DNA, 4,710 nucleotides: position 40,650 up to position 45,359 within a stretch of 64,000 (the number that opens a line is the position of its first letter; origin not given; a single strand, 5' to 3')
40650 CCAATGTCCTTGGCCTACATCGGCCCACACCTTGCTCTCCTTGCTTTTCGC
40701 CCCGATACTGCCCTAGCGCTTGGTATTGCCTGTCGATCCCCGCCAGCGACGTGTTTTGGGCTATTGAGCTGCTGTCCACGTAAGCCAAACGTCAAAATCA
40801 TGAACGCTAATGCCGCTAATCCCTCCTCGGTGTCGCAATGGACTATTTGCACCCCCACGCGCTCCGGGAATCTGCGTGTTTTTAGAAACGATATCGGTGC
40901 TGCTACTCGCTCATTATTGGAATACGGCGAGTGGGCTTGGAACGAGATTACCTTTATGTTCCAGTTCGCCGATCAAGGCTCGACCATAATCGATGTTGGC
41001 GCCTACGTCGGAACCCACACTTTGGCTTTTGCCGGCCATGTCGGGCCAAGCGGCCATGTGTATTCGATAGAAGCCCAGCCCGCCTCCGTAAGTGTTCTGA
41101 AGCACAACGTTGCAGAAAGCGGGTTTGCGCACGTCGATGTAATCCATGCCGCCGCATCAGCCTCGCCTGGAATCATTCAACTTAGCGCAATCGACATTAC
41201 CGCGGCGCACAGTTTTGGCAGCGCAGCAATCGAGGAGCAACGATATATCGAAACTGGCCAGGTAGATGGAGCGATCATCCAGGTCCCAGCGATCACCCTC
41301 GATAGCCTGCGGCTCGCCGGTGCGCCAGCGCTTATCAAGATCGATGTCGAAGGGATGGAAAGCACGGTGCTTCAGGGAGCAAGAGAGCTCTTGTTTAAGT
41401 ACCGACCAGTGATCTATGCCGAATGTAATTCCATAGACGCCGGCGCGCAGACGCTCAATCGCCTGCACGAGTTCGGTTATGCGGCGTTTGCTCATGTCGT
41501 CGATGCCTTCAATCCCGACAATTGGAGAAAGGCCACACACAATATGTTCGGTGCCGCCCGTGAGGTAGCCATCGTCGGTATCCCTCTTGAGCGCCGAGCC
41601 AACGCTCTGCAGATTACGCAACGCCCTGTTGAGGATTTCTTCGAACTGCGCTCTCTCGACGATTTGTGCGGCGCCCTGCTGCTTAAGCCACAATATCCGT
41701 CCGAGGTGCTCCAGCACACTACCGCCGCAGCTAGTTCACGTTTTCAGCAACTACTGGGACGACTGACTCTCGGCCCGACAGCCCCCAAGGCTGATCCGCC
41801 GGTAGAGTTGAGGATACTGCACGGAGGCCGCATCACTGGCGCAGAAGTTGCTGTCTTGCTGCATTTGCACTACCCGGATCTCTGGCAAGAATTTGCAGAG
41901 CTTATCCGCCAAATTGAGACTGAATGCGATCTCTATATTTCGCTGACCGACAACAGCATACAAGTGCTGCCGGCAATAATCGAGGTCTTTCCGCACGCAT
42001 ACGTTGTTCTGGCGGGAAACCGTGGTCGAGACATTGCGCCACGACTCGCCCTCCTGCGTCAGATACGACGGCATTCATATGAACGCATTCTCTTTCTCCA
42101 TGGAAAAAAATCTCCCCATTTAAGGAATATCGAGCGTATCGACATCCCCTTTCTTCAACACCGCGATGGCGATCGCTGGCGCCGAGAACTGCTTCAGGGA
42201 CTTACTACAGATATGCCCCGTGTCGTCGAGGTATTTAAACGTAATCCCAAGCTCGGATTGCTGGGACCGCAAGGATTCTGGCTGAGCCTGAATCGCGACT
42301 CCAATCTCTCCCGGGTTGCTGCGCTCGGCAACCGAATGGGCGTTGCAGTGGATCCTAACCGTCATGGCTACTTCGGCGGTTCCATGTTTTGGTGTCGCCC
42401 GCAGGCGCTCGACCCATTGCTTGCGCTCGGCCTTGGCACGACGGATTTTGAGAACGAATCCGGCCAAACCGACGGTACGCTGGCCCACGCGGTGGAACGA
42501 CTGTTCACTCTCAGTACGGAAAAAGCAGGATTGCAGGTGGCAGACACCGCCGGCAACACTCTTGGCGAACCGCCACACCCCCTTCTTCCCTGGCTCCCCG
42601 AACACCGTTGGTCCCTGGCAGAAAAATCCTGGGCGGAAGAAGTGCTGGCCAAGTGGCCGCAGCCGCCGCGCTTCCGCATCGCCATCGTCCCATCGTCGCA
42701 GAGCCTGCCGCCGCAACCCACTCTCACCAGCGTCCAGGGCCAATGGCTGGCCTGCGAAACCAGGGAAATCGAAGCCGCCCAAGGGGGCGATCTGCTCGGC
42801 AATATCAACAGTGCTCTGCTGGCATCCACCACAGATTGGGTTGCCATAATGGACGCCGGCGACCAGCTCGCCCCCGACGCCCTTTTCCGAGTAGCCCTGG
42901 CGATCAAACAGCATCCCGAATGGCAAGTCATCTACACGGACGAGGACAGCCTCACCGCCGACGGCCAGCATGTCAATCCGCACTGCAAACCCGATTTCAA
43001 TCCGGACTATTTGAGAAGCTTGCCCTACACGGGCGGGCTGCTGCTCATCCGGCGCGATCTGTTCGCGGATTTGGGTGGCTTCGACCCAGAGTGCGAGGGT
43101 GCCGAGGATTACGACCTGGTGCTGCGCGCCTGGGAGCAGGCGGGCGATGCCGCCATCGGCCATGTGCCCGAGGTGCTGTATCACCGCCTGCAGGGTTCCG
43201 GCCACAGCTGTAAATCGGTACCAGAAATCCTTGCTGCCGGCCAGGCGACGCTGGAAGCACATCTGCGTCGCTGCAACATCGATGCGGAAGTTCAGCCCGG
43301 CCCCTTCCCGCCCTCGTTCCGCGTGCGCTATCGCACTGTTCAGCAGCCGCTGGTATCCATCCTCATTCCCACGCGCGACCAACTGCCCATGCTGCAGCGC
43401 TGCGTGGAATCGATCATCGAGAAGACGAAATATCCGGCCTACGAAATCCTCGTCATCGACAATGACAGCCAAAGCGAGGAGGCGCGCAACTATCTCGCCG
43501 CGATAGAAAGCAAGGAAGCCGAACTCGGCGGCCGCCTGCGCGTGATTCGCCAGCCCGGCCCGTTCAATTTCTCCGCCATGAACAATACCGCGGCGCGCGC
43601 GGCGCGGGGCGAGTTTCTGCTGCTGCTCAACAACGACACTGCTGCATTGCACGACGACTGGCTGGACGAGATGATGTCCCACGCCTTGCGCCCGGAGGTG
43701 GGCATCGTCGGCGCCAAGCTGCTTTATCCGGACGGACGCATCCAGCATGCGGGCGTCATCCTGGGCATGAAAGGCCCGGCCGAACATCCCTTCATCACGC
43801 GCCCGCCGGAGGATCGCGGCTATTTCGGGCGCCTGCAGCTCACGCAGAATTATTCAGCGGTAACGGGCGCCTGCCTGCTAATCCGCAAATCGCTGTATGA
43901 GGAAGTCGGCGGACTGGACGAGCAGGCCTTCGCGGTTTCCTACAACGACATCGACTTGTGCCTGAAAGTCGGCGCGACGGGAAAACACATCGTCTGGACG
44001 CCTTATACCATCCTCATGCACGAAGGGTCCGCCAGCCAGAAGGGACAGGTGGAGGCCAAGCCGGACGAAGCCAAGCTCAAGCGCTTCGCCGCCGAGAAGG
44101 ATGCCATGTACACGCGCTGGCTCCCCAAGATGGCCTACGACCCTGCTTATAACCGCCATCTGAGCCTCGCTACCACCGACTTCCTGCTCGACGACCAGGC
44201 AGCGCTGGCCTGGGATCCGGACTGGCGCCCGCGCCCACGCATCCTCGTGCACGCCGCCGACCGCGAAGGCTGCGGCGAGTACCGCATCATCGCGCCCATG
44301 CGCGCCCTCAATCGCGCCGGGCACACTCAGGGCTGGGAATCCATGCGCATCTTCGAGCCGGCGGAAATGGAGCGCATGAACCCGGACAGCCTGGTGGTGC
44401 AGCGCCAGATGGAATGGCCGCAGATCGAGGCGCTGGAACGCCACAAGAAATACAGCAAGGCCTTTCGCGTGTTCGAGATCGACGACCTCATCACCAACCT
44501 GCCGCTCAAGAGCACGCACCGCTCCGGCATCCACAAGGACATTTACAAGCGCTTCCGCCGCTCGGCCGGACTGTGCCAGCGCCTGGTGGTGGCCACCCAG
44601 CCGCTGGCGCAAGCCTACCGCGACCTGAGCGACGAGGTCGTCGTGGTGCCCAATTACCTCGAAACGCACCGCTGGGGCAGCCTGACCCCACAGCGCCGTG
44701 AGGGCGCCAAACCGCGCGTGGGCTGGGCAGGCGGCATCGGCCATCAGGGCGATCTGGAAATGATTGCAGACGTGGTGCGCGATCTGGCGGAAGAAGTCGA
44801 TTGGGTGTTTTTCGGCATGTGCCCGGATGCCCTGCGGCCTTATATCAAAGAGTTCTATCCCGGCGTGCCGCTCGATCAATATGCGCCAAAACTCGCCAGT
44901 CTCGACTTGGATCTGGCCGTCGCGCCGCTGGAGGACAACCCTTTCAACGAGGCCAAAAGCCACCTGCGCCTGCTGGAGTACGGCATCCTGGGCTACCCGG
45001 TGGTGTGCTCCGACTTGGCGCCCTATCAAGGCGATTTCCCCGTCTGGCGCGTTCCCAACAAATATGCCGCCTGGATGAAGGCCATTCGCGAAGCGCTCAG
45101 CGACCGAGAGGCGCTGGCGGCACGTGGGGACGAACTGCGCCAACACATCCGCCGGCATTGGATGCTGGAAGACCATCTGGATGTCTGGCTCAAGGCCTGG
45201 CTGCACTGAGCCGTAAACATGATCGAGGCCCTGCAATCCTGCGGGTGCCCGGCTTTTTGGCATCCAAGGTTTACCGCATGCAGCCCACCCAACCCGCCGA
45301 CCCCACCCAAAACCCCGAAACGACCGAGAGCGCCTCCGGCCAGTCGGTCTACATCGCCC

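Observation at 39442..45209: Low-GC glycosylation island after flgL with a five-domain 1469-aa methyltransferase/glycosyltransferase fusion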

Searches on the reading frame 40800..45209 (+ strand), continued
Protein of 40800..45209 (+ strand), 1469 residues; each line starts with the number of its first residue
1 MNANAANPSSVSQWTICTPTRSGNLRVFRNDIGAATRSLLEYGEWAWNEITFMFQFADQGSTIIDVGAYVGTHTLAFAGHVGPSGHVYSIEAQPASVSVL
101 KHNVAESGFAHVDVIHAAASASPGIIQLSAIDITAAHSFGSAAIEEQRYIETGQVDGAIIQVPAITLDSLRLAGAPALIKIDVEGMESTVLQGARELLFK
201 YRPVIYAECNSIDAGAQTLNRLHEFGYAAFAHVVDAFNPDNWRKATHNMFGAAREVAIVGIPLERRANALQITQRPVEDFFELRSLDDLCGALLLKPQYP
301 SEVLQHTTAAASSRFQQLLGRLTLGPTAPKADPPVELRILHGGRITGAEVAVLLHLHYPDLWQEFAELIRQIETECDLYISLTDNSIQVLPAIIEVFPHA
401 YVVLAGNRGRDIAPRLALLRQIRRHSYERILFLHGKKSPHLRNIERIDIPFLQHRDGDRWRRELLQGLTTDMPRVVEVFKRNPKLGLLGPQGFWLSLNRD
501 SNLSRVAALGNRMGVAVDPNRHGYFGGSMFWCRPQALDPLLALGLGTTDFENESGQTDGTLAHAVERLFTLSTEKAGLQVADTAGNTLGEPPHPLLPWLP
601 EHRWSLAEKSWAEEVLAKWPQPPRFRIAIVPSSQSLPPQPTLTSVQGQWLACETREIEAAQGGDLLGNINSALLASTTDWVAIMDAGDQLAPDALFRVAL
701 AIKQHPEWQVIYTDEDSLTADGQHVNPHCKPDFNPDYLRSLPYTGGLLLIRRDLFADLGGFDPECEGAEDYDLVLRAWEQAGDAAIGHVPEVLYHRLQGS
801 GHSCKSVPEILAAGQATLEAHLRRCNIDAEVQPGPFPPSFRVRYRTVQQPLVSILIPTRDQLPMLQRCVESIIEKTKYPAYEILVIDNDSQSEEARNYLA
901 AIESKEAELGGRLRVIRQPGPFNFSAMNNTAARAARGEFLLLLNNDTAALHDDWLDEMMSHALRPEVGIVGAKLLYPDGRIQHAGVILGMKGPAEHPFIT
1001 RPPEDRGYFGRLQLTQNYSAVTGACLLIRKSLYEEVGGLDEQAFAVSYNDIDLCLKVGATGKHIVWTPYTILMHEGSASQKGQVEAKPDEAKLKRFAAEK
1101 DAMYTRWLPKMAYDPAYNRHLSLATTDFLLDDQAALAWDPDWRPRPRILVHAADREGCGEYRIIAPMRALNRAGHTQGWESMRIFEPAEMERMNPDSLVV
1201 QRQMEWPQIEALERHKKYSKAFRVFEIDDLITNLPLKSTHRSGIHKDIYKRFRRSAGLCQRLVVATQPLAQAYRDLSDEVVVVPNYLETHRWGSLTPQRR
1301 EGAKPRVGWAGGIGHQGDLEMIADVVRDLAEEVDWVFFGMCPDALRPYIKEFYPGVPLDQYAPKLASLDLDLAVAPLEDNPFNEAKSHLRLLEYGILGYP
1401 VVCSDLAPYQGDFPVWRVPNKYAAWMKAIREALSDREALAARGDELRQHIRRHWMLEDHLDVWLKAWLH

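Call 12: find_encoding_contigs(protein=P0014, flank=10000, max_places=3)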
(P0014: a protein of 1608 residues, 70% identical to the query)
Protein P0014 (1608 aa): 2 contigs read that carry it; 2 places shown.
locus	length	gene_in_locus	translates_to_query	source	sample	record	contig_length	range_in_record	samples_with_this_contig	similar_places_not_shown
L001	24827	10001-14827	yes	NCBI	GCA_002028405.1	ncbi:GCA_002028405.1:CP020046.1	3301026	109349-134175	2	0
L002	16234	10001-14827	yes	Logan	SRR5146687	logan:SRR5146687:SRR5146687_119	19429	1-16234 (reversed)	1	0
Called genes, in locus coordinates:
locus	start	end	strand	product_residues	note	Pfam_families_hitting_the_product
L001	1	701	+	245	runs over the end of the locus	PF00460:Flg_bb_rod, PF22692:LlgE_F_G_D1, PF06429:Flg_bbr_C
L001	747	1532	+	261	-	PF00460:Flg_bb_rod, PF22692:LlgE_F_G_D1, PF06429:Flg_bbr_C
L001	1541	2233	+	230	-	PF02107:FlgH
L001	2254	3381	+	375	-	PF02119:FlgI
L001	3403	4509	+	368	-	PF10135:Rod-binding, PF01832:Glucosaminidase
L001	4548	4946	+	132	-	-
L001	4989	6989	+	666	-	PF00460:Flg_bb_rod, PF22638:FlgK_D1, PF21158:flgK_1st_1, PF06429:Flg_bbr_C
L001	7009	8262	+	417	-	PF00669:Flagellin_N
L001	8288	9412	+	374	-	PF01041:DegT_DnrJ_EryC1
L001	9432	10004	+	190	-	PF00132:Hexapep (weak)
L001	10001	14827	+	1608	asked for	PF08241:Methyltransf_11, PF13489:Methyltransf_23 (faint), PF13649:Methyltransf_25 (weak), PF00535:Glycos_transf_2, PF13641:Glyco_tranf_2_3, PF05045:RgpF, PF00535:Glycos_transf_2, PF13641:Glyco_tranf_2_3, +3 more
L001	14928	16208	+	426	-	PF00563:EAL, PF08668:HDOD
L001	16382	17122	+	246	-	PF07317:PilZN, PF07238:PilZ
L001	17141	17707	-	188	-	PF02623:FliW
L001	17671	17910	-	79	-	PF02599:CsrA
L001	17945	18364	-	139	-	PF05130:FlgN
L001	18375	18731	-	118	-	PF04316:FlgM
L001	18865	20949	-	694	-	PF11563:Protoglobin, PF13185:GAF_2, PF01590:GAF (faint), PF00563:EAL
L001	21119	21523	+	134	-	PF00072:Response_reg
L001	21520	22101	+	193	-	PF04344:CheZ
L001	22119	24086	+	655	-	PF01627:Hpt, PF02895:H-kinase_dim, PF02518:HATPase_c, PF01584:CheW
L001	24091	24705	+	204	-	PF00015:MCPsignal (weak)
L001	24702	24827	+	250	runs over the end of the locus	PF00753:Lactamase_B, PF19583:ODP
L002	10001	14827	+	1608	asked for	PF08241:Methyltransf_11, PF13489:Methyltransf_23 (faint), PF13649:Methyltransf_25 (weak), PF00535:Glycos_transf_2, PF13641:Glyco_tranf_2_3, PF05045:RgpF, PF00535:Glycos_transf_2, PF13641:Glyco_tranf_2_3, +3 more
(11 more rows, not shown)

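Call 13: find_encoding_contigs(protein=P0003, flank=10000, max_places=3)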
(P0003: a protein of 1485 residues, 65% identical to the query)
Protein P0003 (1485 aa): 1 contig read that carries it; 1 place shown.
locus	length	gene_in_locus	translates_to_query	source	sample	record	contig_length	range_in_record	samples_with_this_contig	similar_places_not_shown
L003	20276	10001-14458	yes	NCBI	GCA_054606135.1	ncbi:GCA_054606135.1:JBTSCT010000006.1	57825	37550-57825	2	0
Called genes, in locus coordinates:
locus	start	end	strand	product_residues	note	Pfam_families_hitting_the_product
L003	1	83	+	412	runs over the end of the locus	PF00460:Flg_bb_rod (weak), PF22692:LlgE_F_G_D1, PF07559:FlgE_D2, PF06429:Flg_bbr_C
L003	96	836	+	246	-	PF00460:Flg_bb_rod, PF22692:LlgE_F_G_D1, PF06429:Flg_bbr_C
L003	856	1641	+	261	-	PF00460:Flg_bb_rod, PF22692:LlgE_F_G_D1, PF06429:Flg_bbr_C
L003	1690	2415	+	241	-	PF02107:FlgH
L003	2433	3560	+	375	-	PF02119:FlgI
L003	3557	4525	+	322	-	PF10135:Rod-binding, PF01832:Glucosaminidase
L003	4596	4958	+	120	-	-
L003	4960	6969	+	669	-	PF00460:Flg_bb_rod, PF22638:FlgK_D1, PF06429:Flg_bbr_C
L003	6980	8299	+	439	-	PF00669:Flagellin_N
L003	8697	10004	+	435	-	PF01075:Glyco_transf_9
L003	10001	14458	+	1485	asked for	PF02475:TRM5-TYW2_MTfase (weak), PF05050:Methyltransf_21, PF05045:RgpF, PF13632:Glyco_trans_2_3 (faint), PF10111:Glyco_tranf_2_2 (faint), PF00535:Glycos_transf_2, PF13641:Glyco_tranf_2_3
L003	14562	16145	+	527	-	PF00669:Flagellin_N, PF00700:Flagellin_C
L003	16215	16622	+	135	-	-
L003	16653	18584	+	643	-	PF02465:FliD_N, PF07196:Flagellin_IN (faint), PF07195:FliD_C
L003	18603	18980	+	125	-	PF02561:FliS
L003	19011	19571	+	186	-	PF16823:tPilZ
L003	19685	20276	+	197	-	PF00158:Sigma54_activat, PF01078:Mg_chelatase (faint), PF13191:AAA_16 (weak), PF14532:Sigma54_activ_2, PF07728:AAA_5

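Call 19: find_encoding_contigs(protein=P0001, flank=3000, max_places=2)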
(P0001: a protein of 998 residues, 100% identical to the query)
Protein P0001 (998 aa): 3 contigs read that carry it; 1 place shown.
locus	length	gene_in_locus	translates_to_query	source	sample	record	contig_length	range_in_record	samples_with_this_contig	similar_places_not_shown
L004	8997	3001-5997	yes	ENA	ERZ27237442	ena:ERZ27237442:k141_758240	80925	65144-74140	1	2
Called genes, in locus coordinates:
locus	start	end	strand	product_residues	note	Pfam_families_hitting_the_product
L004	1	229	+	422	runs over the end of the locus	PF00669:Flagellin_N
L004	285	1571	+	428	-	PF01075:Glyco_transf_9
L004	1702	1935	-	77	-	-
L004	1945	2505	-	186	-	-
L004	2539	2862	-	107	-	-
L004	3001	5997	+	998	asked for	PF05045:RgpF (weak), PF10111:Glyco_tranf_2_2 (faint), PF13632:Glyco_trans_2_3 (faint), PF00535:Glycos_transf_2, PF13641:Glyco_tranf_2_3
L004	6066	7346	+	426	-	PF00563:EAL, PF08668:HDOD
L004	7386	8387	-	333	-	PF00015:MCPsignal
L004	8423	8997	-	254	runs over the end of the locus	PF00753:Lactamase_B, PF19583:ODP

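Call 20: find_encoding_contigs(protein=P0034, flank=10000, max_places=2)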
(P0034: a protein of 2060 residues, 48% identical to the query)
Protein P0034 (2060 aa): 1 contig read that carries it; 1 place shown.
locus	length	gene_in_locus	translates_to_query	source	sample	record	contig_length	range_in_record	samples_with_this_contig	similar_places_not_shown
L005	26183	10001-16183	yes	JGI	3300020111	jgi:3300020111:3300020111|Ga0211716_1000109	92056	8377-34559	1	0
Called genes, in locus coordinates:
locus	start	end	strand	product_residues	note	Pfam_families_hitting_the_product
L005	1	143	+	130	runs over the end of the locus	PF00460:Flg_bb_rod (weak)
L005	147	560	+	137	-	PF00460:Flg_bb_rod, PF06429:Flg_bbr_C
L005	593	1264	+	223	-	PF03963:FlgD, PF13861:FLgD_tudor, PF13860:FlgD_ig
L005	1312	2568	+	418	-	PF00460:Flg_bb_rod (weak), PF22692:LlgE_F_G_D1, PF07559:FlgE_D2, PF06429:Flg_bbr_C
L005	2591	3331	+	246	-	PF00460:Flg_bb_rod (faint), PF22692:LlgE_F_G_D1, PF06429:Flg_bbr_C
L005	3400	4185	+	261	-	PF00460:Flg_bb_rod, PF22692:LlgE_F_G_D1, PF06429:Flg_bbr_C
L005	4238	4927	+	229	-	PF02107:FlgH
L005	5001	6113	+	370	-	PF02119:FlgI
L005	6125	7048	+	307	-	PF10135:Rod-binding, PF01832:Glucosaminidase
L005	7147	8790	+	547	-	PF00460:Flg_bb_rod (weak), PF22638:FlgK_D1, PF06429:Flg_bbr_C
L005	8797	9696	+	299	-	PF00669:Flagellin_N, PF00700:Flagellin_C (weak)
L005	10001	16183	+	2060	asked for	PF05050:Methyltransf_21, PF00534:Glycos_transf_1, PF13692:Glyco_trans_1_4, PF00535:Glycos_transf_2, PF10111:Glyco_tranf_2_2, PF13641:Glyco_tranf_2_3, PF00535:Glycos_transf_2, PF10111:Glyco_tranf_2_2, +8 more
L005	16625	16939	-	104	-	PF01797:Y1_Tnp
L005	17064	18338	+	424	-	PF12323:HTH_OrfB_IS605 (weak), PF01385:OrfB_IS605, PF07282:Cas12f1-like_TNB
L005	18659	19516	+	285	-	PF00669:Flagellin_N, PF00700:Flagellin_C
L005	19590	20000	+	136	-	PF03646:FlaG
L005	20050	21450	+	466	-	PF02465:FliD_N, PF07196:Flagellin_IN, PF07195:FliD_C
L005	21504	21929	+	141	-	PF02561:FliS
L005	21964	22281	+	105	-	PF05400:FliT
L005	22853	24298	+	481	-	PF06490:FleQ, PF00158:Sigma54_activat, PF14532:Sigma54_activ_2, PF07728:AAA_5 (weak), PF25601:AAA_lid_14, PF02954:HTH_8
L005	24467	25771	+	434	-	PF00989:PAS (faint), PF13188:PAS_8, PF00512:HisKA, PF02518:HATPase_c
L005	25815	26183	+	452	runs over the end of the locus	PF00072:Response_reg, PF00158:Sigma54_activat, PF14532:Sigma54_activ_2, PF07728:AAA_5 (weak), PF25601:AAA_lid_14, PF02954:HTH_8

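Call 21: find_encoding_contigs(protein=P0048, flank=10000, max_places=2)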
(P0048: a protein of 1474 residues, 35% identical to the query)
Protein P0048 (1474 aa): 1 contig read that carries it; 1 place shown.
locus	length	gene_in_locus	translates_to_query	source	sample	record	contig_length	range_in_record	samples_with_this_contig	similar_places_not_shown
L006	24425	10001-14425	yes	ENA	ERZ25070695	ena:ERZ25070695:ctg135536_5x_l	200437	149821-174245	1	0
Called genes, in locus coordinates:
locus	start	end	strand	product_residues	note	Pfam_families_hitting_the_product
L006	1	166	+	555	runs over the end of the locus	-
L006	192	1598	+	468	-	PF13439:Glyco_transf_4, PF13579:Glyco_trans_4_4, PF20706:GT4-conflict (weak), PF00534:Glycos_transf_1, PF13692:Glyco_trans_1_4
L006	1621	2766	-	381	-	-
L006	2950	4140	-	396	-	PF07394:DUF1501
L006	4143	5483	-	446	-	PF08811:DUF1800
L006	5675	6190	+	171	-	PF06210:DUF1003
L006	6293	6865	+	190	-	PF14235:DUF4337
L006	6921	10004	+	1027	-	PF00535:Glycos_transf_2, PF13641:Glyco_tranf_2_3, PF00534:Glycos_transf_1 (weak)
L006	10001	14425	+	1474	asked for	PF00535:Glycos_transf_2, PF13641:Glyco_tranf_2_3, PF13632:Glyco_trans_2_3, PF01075:Glyco_transf_9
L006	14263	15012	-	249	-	-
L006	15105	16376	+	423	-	PF00534:Glycos_transf_1 (faint), PF13692:Glyco_trans_1_4 (weak)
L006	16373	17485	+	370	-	PF00534:Glycos_transf_1, PF13692:Glyco_trans_1_4, PF20706:GT4-conflict (weak)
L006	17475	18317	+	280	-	PF13946:DUF4214 (weak)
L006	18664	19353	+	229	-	-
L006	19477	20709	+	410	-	PF00083:Sugar_tr, PF07690:MFS_1, PF06779:MFS_4 (weak), PF00083:Sugar_tr, PF07690:MFS_1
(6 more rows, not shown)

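Call 22: find_encoding_contigs(protein=P0033, flank=10000, max_places=2)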
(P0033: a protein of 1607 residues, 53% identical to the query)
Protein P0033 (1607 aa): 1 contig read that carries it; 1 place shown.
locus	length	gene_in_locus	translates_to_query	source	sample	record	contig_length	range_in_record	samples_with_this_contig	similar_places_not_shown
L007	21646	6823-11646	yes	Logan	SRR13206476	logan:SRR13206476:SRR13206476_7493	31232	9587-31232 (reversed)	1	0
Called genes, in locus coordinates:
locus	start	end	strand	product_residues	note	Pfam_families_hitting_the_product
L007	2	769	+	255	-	?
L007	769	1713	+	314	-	PF10135:Rod-binding, PF01832:Glucosaminidase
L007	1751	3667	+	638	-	PF00460:Flg_bb_rod, PF22638:FlgK_D1, PF21158:flgK_1st_1 (weak), PF06429:Flg_bbr_C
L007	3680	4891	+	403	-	PF00669:Flagellin_N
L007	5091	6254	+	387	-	PF01041:DegT_DnrJ_EryC1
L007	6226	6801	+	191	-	PF00132:Hexapep (faint)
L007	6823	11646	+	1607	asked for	PF00535:Glycos_transf_2, PF10111:Glyco_tranf_2_2 (faint), PF05045:RgpF, PF13439:Glyco_transf_4 (faint), PF13632:Glyco_trans_2_3 (faint), PF13506:Glyco_transf_21, PF00535:Glycos_transf_2, PF13641:Glyco_tranf_2_3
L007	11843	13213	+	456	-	PF00669:Flagellin_N, PF00700:Flagellin_C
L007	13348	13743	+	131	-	PF03646:FlaG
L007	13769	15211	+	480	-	PF02465:FliD_N, PF07195:FliD_C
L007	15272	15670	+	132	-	PF02561:FliS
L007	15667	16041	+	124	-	-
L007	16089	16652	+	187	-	PF16823:tPilZ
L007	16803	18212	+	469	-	PF00158:Sigma54_activat, PF14532:Sigma54_activ_2, PF07728:AAA_5 (weak), PF25601:AAA_lid_14, PF02954:HTH_8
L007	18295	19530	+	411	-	PF13188:PAS_8 (weak), PF00512:HisKA, PF02518:HATPase_c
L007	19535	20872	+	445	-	PF00072:Response_reg, PF00158:Sigma54_activat, PF14532:Sigma54_activ_2, PF07724:AAA_2 (faint), PF07728:AAA_5, PF25601:AAA_lid_14, PF02954:HTH_8, PF13556:HTH_30 (weak)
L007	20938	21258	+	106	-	PF02049:FliE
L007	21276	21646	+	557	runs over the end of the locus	PF01514:YscJ_FliF, PF08345:YscJ_FliF_C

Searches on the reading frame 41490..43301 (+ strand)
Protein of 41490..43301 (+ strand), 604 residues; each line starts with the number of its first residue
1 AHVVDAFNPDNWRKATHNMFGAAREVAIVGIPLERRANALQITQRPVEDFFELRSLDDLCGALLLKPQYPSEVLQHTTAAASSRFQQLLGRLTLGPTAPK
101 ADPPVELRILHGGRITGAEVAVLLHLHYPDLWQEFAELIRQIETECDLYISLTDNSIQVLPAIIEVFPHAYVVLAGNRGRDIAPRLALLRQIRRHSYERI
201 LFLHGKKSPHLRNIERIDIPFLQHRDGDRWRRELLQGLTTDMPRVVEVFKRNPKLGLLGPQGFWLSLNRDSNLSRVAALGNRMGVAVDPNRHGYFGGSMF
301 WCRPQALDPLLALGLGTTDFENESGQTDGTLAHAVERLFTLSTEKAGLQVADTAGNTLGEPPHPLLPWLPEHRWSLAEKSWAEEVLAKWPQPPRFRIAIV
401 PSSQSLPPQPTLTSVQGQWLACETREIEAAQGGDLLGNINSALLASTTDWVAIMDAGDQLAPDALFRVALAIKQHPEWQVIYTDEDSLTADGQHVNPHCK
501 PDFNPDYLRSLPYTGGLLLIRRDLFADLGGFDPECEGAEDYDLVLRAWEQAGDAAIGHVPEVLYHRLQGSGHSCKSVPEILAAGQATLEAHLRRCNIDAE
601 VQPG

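Call 34: search_protein_families(library=pfam, proteins=[window:41490-43301:+], max_evalue=1)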
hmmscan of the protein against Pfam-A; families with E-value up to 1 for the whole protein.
window:41490-43301:+ (604 aa): 6 families
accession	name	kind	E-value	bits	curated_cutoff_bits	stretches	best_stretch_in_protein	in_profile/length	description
PF05045.17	RgpF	-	2.9e-31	109.2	25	1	117-343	269-498/503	Rhamnan synthesis protein F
PF13641.12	Glyco_tranf_2_3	-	1.2e-06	29.2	27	1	438-562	77-207/230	Glycosyltransferase like family 2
PF00535.33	Glycos_transf_2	-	1.1e-05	25.9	23.3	1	432-528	63-167/168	Glycosyl transferase family 2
PF10111.15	Glyco_tranf_2_2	-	0.0016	18.4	27.3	1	512-547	163-199/276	Glycosyltransferase like family 2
PF13632.12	Glyco_trans_2_3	-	0.0035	17.6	27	1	450-551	1-110/198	Glycosyl transferase family group 2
PF02709.20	Glyco_transf_7C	-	0.014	15.4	23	1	509-553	15-61/78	N-terminal domain of galactosyltransferase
